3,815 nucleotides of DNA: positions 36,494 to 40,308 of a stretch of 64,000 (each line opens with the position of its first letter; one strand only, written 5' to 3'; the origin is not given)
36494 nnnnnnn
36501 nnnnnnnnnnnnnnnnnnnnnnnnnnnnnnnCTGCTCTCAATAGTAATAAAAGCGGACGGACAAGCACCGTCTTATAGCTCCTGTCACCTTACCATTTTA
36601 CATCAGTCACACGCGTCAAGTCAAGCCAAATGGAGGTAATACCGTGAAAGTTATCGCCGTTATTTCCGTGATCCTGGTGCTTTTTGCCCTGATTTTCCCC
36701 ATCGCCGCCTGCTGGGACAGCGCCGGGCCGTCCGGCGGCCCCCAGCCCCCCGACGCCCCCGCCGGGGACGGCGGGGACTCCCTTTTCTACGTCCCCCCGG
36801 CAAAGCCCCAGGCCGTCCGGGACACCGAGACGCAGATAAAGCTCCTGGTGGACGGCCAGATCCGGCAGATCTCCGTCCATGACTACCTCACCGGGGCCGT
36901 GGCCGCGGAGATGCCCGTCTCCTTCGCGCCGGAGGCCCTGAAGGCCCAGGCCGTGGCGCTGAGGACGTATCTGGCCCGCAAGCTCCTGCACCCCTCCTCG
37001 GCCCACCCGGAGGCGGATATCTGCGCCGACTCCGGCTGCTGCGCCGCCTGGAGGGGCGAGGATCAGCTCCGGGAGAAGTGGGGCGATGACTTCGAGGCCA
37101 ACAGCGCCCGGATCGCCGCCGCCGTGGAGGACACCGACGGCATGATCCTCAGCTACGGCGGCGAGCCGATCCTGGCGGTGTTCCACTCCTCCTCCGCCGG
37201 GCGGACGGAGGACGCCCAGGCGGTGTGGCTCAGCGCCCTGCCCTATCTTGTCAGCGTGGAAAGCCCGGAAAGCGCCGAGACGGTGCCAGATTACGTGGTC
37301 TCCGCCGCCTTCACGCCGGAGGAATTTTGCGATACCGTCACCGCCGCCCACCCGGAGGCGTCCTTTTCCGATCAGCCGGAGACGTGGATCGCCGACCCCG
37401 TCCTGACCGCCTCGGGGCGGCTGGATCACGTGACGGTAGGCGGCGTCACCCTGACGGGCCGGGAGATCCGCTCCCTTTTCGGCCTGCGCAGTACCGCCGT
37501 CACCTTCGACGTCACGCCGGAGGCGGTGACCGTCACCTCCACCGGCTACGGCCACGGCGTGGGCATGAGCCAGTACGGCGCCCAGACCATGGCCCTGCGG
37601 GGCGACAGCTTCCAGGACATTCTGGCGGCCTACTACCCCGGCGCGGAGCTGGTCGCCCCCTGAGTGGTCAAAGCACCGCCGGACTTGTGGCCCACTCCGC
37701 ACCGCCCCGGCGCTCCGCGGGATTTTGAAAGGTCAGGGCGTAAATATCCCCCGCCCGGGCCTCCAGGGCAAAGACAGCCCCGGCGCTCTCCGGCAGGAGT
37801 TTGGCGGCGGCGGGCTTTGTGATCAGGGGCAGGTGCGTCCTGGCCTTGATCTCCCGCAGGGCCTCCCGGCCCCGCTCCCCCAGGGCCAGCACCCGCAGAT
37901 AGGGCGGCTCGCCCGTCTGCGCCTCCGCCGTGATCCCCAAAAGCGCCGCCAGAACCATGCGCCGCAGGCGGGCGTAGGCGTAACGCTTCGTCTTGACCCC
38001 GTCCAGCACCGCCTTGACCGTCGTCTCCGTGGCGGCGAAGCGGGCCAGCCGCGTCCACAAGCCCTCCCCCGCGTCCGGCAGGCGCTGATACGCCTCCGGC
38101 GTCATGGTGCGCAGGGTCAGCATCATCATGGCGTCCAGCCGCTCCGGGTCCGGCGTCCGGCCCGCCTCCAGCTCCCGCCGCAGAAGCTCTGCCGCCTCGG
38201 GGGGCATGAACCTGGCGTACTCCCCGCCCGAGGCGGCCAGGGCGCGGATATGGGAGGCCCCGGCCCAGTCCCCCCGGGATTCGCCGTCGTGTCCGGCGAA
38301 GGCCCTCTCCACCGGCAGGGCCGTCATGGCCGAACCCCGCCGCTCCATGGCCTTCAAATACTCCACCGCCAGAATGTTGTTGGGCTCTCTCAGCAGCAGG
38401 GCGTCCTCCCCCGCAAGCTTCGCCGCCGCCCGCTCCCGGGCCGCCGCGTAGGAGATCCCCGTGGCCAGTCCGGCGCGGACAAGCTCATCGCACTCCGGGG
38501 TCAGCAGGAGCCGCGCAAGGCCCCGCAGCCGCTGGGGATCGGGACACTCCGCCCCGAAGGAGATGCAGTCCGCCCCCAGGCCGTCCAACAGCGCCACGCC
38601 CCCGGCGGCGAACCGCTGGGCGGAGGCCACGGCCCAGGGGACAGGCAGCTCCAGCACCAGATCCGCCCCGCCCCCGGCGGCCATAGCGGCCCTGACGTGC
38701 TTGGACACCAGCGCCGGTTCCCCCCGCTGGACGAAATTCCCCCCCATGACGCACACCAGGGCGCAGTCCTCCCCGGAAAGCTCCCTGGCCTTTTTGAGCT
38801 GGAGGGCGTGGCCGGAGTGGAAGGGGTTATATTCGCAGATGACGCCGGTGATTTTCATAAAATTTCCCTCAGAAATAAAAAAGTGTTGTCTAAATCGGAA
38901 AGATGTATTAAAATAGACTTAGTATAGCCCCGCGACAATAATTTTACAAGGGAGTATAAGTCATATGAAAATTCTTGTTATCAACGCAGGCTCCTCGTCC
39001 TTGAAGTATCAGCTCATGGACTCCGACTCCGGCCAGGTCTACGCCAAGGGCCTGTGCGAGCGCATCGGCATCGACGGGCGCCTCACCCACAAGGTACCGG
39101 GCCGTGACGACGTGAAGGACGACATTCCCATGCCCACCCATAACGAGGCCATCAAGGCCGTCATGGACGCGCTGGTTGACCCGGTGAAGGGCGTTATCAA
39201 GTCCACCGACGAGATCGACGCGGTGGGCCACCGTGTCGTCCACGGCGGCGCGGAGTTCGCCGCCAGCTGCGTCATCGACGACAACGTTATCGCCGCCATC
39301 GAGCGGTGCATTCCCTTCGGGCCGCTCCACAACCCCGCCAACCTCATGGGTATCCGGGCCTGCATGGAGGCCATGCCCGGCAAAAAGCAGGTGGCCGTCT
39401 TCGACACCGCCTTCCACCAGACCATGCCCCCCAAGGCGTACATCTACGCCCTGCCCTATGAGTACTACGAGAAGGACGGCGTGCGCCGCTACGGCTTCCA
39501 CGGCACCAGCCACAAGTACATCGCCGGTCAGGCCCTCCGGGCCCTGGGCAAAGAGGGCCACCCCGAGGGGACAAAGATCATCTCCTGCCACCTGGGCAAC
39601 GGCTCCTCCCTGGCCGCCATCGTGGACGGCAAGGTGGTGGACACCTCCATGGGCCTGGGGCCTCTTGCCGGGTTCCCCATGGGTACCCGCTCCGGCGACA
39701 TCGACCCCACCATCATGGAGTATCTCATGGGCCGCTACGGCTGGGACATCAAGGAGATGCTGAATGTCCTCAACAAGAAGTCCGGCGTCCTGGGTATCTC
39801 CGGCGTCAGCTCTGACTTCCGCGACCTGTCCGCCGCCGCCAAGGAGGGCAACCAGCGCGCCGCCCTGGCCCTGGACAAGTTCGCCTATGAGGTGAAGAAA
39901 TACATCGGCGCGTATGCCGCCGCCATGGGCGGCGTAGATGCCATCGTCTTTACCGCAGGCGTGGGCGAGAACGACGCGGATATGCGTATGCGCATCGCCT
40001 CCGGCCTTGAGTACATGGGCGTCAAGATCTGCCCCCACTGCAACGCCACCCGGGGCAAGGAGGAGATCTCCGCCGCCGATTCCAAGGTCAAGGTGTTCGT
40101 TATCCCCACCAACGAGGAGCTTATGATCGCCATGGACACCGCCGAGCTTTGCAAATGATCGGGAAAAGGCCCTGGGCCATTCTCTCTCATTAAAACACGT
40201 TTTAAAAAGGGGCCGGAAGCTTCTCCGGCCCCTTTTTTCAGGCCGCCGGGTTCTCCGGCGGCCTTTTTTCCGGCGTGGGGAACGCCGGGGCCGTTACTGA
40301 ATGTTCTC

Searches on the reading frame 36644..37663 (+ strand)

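Call 58: search_protein_families(library=pfam, proteins=[window:36644-37663:+], max_evalue=0.00001)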
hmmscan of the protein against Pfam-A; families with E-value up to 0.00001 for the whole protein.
window:36644-37663:+ (339 aa): 1 family
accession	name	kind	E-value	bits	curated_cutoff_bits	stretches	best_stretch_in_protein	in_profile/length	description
PF08486.15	SpoIID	-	4.4e-22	79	23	1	72-171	7-97/97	Stage II sporulation protein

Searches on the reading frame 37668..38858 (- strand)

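Call 58: search_protein_families(library=pfam, proteins=[window:37668-38858:-], max_evalue=0.00001)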
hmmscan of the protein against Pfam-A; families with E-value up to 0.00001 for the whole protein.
window:37668-38858:- (396 aa): 1 family
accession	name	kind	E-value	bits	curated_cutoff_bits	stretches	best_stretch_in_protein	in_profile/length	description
PF05636.17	HIGH_NTase1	-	8.4e-107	358.4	27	1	1-382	1-396/402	HIGH Nucleotidyl Transferase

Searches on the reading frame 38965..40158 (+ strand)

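Call 59: search_protein_families(library=pfam, proteins=[window:38965-40158:+], max_evalue=0.00001)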
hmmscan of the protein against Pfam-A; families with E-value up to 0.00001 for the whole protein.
window:38965-40158:+ (397 aa): 1 family
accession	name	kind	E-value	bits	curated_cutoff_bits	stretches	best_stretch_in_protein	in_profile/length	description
PF00871.23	Acetate_kinase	-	5.6e-148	493.2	22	1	2-389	1-391/392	Acetokinase family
